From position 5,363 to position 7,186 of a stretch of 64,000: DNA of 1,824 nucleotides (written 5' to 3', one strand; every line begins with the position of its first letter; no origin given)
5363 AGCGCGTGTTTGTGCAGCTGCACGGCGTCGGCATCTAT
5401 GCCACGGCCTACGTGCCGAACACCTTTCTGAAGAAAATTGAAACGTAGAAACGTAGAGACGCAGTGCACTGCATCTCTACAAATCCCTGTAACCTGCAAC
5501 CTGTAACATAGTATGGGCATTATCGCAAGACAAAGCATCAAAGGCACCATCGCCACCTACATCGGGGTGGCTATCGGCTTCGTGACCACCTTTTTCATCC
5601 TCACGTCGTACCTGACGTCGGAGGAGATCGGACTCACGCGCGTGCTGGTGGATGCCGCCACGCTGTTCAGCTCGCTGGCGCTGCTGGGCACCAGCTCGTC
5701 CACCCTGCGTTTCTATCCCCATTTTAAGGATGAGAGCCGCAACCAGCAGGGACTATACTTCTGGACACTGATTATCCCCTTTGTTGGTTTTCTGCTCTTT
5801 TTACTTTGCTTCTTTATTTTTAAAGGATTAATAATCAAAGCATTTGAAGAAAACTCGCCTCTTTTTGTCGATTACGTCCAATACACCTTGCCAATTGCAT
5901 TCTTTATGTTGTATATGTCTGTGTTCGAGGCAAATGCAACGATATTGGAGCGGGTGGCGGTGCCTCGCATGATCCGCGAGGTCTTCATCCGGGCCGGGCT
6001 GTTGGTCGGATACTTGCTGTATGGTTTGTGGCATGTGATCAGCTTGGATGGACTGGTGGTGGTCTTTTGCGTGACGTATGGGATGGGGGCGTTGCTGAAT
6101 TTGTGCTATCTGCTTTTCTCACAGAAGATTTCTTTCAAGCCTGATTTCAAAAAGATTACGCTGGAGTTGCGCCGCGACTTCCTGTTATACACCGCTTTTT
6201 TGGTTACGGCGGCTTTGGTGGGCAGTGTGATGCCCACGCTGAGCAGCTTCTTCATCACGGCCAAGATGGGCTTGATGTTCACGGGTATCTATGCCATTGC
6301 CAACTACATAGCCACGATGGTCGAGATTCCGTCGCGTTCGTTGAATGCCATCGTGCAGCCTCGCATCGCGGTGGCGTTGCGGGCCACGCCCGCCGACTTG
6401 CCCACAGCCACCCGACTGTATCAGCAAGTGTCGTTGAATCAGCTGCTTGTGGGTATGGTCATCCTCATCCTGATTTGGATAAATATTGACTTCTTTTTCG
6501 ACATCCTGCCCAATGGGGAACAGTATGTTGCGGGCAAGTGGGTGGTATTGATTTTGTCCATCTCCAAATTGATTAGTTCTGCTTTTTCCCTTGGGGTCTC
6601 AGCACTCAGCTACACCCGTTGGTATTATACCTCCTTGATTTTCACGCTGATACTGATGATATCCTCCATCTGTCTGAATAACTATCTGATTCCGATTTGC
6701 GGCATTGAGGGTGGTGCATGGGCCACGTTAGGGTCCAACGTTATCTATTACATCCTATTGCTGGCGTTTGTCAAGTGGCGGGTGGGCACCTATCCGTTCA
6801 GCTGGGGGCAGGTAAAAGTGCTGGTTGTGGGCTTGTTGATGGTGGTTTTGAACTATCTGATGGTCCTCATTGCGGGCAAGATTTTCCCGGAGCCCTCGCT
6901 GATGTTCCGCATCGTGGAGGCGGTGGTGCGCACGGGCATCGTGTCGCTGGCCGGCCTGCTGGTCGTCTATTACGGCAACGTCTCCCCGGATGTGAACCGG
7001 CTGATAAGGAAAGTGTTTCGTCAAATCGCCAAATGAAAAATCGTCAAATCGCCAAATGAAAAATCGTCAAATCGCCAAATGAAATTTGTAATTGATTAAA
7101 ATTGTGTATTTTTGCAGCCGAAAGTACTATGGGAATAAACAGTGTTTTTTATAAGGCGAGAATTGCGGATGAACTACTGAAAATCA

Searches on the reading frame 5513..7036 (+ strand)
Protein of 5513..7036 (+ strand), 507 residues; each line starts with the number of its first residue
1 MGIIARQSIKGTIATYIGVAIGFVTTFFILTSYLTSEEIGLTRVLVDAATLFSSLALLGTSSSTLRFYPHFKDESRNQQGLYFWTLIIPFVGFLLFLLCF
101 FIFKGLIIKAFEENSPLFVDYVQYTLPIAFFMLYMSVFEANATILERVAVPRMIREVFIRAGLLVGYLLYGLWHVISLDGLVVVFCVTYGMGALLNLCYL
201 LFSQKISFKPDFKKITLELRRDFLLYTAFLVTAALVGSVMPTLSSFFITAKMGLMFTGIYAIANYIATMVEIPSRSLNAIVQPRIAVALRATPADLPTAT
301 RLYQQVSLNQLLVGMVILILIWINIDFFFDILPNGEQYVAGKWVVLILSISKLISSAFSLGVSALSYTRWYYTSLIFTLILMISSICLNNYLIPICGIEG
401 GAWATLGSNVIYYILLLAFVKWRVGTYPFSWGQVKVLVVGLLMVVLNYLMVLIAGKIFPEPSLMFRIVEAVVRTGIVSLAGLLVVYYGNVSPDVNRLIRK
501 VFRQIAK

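Call 5: search_protein_families(library=pfam, proteins=[window:5513-7036:+], max_evalue=0.01)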
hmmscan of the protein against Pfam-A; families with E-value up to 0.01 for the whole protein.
window:5513-7036:+ (507 aa): 1 family
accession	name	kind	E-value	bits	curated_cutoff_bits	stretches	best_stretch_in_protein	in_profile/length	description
PF01943.22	Polysacc_synt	-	2.6e-08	34.1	28.2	1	12-282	9-263/274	Polysaccharide biosynthesis protein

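Call 9: find_encoding_contigs(protein=window:5513-7036:+, flank=10000, max_places=10)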
Protein window:5513-7036:+ (507 aa): 1 contig read that carries it; 1 place shown.
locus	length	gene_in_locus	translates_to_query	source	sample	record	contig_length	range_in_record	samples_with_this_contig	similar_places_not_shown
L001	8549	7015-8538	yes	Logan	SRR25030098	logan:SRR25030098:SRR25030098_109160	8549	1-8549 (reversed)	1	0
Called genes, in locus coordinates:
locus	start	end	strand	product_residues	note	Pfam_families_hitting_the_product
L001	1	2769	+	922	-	?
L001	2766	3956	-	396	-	PF00350:Dynamin_N (faint), PF01926:MMR_HSR1, PF18128:HydF_dimer, PF18133:HydF_tetramer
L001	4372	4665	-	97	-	PF04221:RelB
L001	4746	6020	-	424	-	PF00919:UPF0004, PF04055:Radical_SAM, PF01938:TRAM, PF18693:TRAM_2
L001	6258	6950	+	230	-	-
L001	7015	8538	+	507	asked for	PF01943:Polysacc_synt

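Call 13: find_homologous_proteins(query=window:5513-7036:+, max_evalue=1e-20)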
Query window:5513-7036:+ (507 aa): 1901 proteins with E <= 1e-20 among 8000 candidates; the best 120 are listed.
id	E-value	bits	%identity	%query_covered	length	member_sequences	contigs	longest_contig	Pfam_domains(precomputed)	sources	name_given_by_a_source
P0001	7.9e-297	1003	93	100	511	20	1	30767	PF01943.23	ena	-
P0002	7.2e-284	960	87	100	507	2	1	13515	PF01943.23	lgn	-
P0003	5.5e-282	954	87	100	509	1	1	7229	PF01943.23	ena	-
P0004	1.8e-280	949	87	100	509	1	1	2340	PF01943.23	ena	-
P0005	2.3e-280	949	85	100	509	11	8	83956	PF01943.23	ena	-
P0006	2.0e-279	946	85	100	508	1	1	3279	PF01943.23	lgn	-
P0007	3.0e-279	945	86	100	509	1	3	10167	PF01943.23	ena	-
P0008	5.9e-279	944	87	100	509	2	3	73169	PF01943.23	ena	-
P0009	8.3e-279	944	86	100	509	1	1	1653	PF01943.23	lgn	-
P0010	8.4e-279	944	86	100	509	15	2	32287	PF01943.23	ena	-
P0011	9.2e-279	944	86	100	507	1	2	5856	PF01943.23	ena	-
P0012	4.9e-278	941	86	100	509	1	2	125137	PF01943.23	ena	-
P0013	5.1e-278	941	85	100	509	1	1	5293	PF01943.23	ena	-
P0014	5.6e-278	941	86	100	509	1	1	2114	PF01943.23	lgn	-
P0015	8.4e-278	940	87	100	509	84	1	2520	PF01943.23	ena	-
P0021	6.6e-276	934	85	100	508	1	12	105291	PF01943.23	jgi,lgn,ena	jgi:O-antigen/teichoic acid export membrane protein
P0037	1.5e-272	923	85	100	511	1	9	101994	PF01943.23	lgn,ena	-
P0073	2.2e-256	870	80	99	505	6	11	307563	PF01943.23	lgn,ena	-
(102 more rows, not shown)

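Call 14: find_related_loci(query=window:5513-7036:+, collection=genome_contigs, flank=10000)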
Query window:5513-7036:+ (507 aa) in genome_contigs; peptide patterns used: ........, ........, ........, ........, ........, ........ (x = any residue, [..] = any of these).
124 stretches matched a pattern; 16 encode a relative of the query (tblastn E <= 1e-3); 16 distinct loci.
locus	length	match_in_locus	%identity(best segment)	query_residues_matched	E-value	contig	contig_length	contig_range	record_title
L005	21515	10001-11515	88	1-505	0e+0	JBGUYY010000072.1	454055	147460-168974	MAG: Bacteroidales bacterium isolate ruminal_MAG_467 ruminal_MAG_467_contig_0072, whole genome shotgun sequence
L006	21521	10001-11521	93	1-507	0e+0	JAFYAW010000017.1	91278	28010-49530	MAG: Bacteroidales bacterium isolate RGIG6923 Sheep_Rumen-5__c3837, whole genome shotgun sequence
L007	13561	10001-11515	86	1-505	0e+0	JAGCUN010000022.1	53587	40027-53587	MAG: Bacteroidales bacterium isolate RGIG10135 Yak_Rumen-4__c922534, whole genome shotgun sequence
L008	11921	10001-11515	87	1-505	0e+0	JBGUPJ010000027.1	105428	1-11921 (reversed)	MAG: Bacteroidales bacterium isolate ruminal_MAG_166 ruminal_MAG_166_contig_0027, whole genome shotgun sequence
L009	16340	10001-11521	91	1-507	0e+0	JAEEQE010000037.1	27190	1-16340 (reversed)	MAG: Bacteroidales bacterium isolate Tb.RUG.328 NODE_6352_length_27190_cov_2.815726, whole genome shotgun sequence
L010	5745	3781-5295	87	1-505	0e+0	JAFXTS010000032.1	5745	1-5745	MAG: Bacteroidales bacterium isolate RGIG6737 Sheep_Rumen-2__c856661, whole genome shotgun sequence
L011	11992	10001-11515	84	1-505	0e+0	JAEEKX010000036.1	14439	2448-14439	MAG: Bacteroidales bacterium isolate Tb.RUG.202 k141_10457701_flag=0_multi=39.9955_len=14439, whole genome shotgun seque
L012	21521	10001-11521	86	1-507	0e+0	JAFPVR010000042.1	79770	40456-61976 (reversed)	MAG: Bacteroidales bacterium isolate RGIG1517 Goat_Abomasum-3__c214349, whole genome shotgun sequence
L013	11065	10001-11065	95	1-355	0e+0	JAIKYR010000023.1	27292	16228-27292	MAG: Bacteroidales bacterium isolate RUI486 k141_13340947_flag=0_multi=9.6914_len=27292, whole genome shotgun sequence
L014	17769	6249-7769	54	1-507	8e-175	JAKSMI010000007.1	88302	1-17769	MAG: Bacteroidales bacterium isolate Horse_feces121 MAG121_7, whole genome shotgun sequence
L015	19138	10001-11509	60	1-507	0e+0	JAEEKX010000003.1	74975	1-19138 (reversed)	MAG: Bacteroidales bacterium isolate Tb.RUG.202 k141_543893_flag=0_multi=36.1560_len=74975, whole genome shotgun sequenc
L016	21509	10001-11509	48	1-503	1e-144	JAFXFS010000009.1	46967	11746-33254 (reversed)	MAG: Bacteroidales bacterium isolate RGIG6374 Sheep_Rectum-4__c376, whole genome shotgun sequence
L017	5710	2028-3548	48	1-503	8e-137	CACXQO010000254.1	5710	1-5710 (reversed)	MAG: uncultured Bacteroidia bacterium isolate RUG11504 genome assembly, contig: RUG11504_asm_254, whole genome shotgun s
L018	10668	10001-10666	86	1-222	3e-114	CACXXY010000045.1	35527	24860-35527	MAG: uncultured Bacteroidetes bacterium isolate RUG11690 genome assembly, contig: RUG11690_asm_45, whole genome shotgun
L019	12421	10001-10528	84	1-505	1e-83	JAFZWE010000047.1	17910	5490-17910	MAG: Bacteroidales bacterium isolate RGIG8153 Water_buffalos_Rumen-3__c1791383, whole genome shotgun sequence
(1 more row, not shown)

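Call 18: find_encoding_contigs(protein=P0021, flank=10000, max_places=10)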
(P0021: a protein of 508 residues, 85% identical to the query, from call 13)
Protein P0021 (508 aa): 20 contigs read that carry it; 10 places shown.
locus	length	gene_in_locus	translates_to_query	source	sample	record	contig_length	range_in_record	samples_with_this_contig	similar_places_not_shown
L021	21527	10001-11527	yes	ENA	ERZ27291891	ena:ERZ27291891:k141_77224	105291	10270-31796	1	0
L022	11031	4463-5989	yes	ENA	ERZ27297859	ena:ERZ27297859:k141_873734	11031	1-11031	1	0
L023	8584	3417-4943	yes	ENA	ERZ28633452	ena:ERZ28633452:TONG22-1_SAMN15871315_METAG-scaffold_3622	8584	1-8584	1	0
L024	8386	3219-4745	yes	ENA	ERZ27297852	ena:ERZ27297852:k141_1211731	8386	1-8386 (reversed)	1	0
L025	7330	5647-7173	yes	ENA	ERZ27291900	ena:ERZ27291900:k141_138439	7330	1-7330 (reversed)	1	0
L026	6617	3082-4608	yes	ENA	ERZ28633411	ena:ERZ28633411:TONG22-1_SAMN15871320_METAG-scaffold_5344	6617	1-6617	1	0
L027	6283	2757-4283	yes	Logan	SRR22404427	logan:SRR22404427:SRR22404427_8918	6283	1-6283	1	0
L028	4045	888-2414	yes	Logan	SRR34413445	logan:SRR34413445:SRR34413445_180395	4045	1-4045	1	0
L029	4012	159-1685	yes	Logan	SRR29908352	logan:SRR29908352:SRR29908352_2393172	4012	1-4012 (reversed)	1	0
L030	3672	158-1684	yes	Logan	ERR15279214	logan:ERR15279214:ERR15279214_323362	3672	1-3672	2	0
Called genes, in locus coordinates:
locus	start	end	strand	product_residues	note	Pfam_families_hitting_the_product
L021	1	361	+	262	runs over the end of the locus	PF01048:PNP_UDP_1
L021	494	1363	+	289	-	PF12833:HTH_18, PF00165:HTH_AraC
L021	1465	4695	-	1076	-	PF13510:Fer2_4, PF07992:Pyr_redox_2, PF12838:Fer4_7 (weak), PF13187:Fer4_9 (weak), PF13237:Fer4_10 (weak), PF00037:Fer4 (weak), PF04324:Fer2_BFD, PF01266:DAO, +4 more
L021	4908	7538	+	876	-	PF01839:FG-GAP (faint), PF13517:FG-GAP_3 (weak), PF13585:CHU_C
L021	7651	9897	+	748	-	PF01839:FG-GAP (faint), PF13517:FG-GAP_3 (weak), PF13585:CHU_C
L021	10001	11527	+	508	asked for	PF01943:Polysacc_synt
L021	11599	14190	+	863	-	PF01839:FG-GAP (faint), PF13517:FG-GAP_3 (weak), PF13585:CHU_C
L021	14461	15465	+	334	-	PF00535:Glycos_transf_2, PF13506:Glyco_transf_21, PF13641:Glyco_tranf_2_3 (weak)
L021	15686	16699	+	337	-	PF01073:3Beta_HSD, PF01370:Epimerase, PF02719:Polysacc_synt_2, PF04321:RmlD_sub_bind, PF07993:NAD_binding_4 (faint), PF16363:GDP_Man_Dehyd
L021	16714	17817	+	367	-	PF00155:Aminotran_1_2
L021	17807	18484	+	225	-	PF12710:HAD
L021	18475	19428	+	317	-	PF14305:ATPgrasp_TupA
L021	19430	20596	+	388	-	PF04464:Glyphos_transf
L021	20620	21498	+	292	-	PF05704:Caps_synth, PF04488:Gly_transf_sug (weak)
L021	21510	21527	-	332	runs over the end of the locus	PF01757:Acyl_transf_3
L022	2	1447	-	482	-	?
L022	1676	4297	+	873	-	PF01839:FG-GAP (faint), PF13517:FG-GAP_3, PF13585:CHU_C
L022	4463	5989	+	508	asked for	PF01943:Polysacc_synt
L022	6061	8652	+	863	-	PF01839:FG-GAP (faint), PF13517:FG-GAP_3 (weak), PF13585:CHU_C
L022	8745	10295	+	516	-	PF09820:AAA-ATPase_like, PF08011:PDDEXK_9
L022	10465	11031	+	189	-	?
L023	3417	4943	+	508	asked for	PF01943:Polysacc_synt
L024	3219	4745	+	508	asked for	PF01943:Polysacc_synt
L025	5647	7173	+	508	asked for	PF01943:Polysacc_synt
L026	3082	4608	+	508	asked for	PF01943:Polysacc_synt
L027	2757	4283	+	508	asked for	PF01943:Polysacc_synt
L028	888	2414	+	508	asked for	PF01943:Polysacc_synt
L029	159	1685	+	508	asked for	PF01943:Polysacc_synt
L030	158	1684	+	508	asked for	PF01943:Polysacc_synt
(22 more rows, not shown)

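Call 19: find_encoding_contigs(protein=P0005, flank=10000, max_places=10)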
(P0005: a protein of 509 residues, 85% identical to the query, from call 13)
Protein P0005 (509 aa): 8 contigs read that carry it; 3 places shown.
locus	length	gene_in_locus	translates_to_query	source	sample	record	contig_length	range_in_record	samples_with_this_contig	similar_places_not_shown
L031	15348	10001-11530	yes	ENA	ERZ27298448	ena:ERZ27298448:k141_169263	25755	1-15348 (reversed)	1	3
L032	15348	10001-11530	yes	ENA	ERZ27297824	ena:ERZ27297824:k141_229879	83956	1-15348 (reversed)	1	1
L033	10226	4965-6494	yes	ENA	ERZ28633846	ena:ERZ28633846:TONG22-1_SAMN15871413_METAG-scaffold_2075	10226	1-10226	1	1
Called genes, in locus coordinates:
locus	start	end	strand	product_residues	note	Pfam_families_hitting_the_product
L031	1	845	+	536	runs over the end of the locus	PF03577:Peptidase_C69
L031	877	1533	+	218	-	PF00753:Lactamase_B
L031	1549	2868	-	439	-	-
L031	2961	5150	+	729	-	PF01839:FG-GAP (faint), PF13517:FG-GAP_3, PF13585:CHU_C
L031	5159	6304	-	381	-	PF01637:ATPase_2, PF13173:AAA_14 (faint)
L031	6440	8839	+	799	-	PF01839:FG-GAP (faint), PF13517:FG-GAP_3, PF13585:CHU_C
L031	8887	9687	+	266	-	-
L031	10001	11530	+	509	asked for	PF01943:Polysacc_synt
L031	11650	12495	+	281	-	-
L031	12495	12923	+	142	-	PF08220:HTH_DeoR (weak), PF08279:HTH_11 (weak), PF13412:HTH_24 (faint)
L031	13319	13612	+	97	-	-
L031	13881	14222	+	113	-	-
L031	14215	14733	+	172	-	-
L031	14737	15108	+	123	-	-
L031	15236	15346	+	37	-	?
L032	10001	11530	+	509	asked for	PF01943:Polysacc_synt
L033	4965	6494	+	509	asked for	PF01943:Polysacc_synt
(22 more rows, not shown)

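Call 37: find_encoding_contigs(protein=P0073, flank=10000, max_places=10)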
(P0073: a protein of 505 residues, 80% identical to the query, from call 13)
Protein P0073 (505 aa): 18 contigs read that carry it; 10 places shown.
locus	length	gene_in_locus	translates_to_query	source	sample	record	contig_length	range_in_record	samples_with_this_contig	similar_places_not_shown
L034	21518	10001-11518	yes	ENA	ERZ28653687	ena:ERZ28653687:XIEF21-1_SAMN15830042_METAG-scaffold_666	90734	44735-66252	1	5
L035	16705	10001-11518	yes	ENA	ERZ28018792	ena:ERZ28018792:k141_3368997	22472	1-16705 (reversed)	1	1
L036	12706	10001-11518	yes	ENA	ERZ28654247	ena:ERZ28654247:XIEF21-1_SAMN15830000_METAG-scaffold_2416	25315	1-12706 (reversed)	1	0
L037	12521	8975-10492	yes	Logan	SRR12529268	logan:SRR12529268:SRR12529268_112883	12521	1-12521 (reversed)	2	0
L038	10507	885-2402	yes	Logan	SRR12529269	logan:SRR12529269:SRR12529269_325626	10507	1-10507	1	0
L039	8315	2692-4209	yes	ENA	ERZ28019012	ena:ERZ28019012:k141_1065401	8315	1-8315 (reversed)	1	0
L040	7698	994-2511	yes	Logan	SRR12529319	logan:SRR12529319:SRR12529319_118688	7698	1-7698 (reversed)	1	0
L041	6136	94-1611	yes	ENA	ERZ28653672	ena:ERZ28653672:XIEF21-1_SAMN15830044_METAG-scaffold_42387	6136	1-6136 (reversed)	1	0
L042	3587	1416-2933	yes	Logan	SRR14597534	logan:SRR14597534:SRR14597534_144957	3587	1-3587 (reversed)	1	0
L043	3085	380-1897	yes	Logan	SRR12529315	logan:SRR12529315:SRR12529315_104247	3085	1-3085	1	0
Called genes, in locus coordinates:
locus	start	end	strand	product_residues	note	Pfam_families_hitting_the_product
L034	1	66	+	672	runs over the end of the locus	PF01432:Peptidase_M3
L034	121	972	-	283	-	PF01148:CTP_transf_1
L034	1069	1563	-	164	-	PF02542:YgbB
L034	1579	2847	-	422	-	PF19572:PorV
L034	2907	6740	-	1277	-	PF01364:Peptidase_C25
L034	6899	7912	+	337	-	PF11751:PorP_SprF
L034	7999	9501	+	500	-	PF03781:FGE-sulfatase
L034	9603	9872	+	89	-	-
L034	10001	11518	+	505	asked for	PF01943:Polysacc_synt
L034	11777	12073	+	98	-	PF01909:NTP_transf_2, PF18765:Polbeta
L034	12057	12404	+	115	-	PF01934:HepT-like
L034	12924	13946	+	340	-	PF00106:adh_short, PF01073:3Beta_HSD, PF01370:Epimerase, PF02719:Polysacc_synt_2, PF04321:RmlD_sub_bind, PF07993:NAD_binding_4, PF08659:KR (weak), PF16363:GDP_Man_Dehyd, +1 more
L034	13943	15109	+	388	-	PF00155:Aminotran_1_2, PF01041:DegT_DnrJ_EryC1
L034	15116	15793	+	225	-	PF02348:CTP_transf_3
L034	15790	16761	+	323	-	-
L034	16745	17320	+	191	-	PF13302:Acetyltransf_3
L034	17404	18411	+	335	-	PF03102:NeuB, PF08666:SAF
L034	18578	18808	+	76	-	-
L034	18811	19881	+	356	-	PF08545:ACP_syn_III (faint), PF08541:ACP_syn_III_C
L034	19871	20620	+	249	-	PF00106:adh_short, PF01370:Epimerase (weak), PF08659:KR, PF13561:adh_short_C2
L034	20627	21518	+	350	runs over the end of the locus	PF08545:ACP_syn_III, PF08541:ACP_syn_III_C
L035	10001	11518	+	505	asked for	PF01943:Polysacc_synt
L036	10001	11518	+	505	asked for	PF01943:Polysacc_synt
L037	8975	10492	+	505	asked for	PF01943:Polysacc_synt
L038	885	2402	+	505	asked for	PF01943:Polysacc_synt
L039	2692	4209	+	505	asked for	PF01943:Polysacc_synt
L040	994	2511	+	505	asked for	PF01943:Polysacc_synt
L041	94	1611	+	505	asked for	PF01943:Polysacc_synt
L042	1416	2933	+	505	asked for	PF01943:Polysacc_synt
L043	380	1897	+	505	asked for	PF01943:Polysacc_synt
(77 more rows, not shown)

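Call 38: find_encoding_contigs(protein=P0037, flank=10000, max_places=10)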
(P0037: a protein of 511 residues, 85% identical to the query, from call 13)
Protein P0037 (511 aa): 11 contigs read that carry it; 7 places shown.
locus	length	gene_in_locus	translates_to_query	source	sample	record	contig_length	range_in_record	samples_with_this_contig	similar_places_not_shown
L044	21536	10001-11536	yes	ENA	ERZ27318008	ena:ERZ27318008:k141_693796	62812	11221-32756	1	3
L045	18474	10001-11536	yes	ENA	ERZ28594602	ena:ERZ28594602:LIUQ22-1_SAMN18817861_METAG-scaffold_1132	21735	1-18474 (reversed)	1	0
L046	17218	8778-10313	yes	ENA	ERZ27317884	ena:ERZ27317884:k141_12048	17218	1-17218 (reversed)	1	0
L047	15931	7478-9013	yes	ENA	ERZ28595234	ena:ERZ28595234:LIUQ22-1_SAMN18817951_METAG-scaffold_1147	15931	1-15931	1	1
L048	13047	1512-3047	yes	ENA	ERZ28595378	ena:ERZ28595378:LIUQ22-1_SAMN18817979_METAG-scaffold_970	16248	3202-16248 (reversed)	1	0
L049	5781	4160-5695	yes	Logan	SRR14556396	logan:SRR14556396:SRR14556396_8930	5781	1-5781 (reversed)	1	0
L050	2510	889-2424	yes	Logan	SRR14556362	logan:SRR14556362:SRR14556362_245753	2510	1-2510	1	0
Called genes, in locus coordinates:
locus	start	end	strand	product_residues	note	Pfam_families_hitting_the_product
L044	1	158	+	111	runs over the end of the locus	PF02152:FolB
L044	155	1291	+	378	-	PF13685:Fe-ADH_2 (weak), PF01761:DHQ_synthase, PF24621:DHQS_C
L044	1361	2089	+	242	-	PF01048:PNP_UDP_1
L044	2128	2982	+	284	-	PF12833:HTH_18, PF00165:HTH_AraC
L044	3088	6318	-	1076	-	PF13510:Fer2_4, PF07992:Pyr_redox_2, PF12838:Fer4_7 (weak), PF13187:Fer4_9 (weak), PF13237:Fer4_10 (weak), PF00037:Fer4 (weak), PF04324:Fer2_BFD, PF01266:DAO, +7 more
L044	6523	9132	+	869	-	PF01839:FG-GAP (faint), PF13517:FG-GAP_3, PF13585:CHU_C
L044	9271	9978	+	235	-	PF00467:KOW (faint)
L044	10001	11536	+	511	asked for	PF01943:Polysacc_synt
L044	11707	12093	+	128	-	PF07510:GmrSD_C (weak)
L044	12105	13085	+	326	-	PF13304:AAA_21, PF13175:AAA_15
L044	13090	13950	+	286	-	-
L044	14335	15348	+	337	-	PF02463:SMC_N, PF13175:AAA_15, PF13476:AAA_23, PF13304:AAA_21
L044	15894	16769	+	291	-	PF03102:NeuB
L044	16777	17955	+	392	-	PF02348:CTP_transf_3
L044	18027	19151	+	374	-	PF02463:SMC_N, PF13175:AAA_15, PF13476:AAA_23 (weak), PF13304:AAA_21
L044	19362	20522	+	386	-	PF13175:AAA_15 (weak), PF13476:AAA_23 (faint), PF13304:AAA_21 (faint), PF13175:AAA_15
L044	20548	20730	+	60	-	-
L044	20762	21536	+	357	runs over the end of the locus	PF07922:Glyco_transf_52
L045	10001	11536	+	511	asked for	PF01943:Polysacc_synt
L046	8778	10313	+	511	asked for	PF01943:Polysacc_synt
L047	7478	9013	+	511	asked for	PF01943:Polysacc_synt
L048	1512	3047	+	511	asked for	PF01943:Polysacc_synt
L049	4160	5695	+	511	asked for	PF01943:Polysacc_synt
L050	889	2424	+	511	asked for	PF01943:Polysacc_synt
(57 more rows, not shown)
